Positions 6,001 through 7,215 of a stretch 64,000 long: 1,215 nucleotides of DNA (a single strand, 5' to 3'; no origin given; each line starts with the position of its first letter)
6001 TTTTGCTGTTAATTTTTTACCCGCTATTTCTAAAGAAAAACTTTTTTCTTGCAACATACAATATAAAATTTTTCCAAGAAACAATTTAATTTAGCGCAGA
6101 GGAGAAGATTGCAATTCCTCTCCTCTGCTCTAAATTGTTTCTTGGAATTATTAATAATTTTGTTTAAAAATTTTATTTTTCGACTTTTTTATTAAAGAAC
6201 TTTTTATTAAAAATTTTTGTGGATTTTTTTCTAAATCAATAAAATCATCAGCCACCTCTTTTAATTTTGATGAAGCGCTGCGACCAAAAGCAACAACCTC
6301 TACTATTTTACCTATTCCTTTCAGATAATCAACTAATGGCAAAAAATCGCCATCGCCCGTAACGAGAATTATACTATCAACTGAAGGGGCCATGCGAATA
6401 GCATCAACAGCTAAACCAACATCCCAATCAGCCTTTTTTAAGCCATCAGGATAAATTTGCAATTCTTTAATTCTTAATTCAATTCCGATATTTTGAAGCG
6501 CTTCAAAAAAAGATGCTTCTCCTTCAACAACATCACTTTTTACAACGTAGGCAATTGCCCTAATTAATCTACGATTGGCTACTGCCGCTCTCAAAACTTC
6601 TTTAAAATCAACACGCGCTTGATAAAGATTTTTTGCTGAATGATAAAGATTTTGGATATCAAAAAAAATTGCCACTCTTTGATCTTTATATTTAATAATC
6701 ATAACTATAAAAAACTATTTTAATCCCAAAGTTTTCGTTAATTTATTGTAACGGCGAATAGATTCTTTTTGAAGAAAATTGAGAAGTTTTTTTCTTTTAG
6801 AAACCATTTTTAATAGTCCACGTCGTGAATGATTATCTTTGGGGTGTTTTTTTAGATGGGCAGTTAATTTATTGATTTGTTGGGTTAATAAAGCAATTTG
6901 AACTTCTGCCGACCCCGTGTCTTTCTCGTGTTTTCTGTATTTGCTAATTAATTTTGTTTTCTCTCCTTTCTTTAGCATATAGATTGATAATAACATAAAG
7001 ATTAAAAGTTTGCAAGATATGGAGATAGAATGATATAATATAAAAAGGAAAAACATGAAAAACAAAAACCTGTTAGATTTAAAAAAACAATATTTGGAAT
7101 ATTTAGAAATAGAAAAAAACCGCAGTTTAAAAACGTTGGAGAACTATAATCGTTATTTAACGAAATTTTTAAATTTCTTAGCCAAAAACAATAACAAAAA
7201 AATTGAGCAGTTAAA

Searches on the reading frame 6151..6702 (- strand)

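Call 33: search_protein_families(library=pfam, proteins=[window:6151-6702:-], max_evalue=0.000001)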
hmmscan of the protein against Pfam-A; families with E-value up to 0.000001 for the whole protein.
window:6151-6702:- (183 aa): 1 family
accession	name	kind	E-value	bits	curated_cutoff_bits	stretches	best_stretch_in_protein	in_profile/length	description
PF01936.24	NYN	-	7.5e-33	114.5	24.2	1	9-158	1-145/145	NYN domain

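Call 79: search_protein_families(library=ncbifam, proteins=[window:6151-6702:-], max_evalue=0.00001)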
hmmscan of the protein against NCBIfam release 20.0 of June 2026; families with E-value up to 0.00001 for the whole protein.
window:6151-6702:- (183 aa): 1 family
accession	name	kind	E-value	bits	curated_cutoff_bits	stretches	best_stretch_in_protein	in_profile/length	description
TIGR00288.1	TIGR00288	hypoth_equivalog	2.7e-08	33.8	178.45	1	90-160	86-158/160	TIGR00288 family NYN domain-containing protein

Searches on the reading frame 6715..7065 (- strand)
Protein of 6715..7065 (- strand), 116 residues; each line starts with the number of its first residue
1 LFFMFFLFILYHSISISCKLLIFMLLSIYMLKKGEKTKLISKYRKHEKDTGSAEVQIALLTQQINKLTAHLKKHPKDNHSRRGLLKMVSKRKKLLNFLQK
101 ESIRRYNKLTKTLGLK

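Call 33: search_protein_families(library=pfam, proteins=[window:6715-7065:-], max_evalue=0.000001)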
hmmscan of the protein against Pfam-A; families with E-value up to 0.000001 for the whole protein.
window:6715-7065:- (116 aa): 1 family
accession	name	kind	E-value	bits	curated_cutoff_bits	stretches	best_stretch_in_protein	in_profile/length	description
PF00312.27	Ribosomal_S15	-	4.2e-33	113.8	31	1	36-116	1-81/81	Ribosomal protein S15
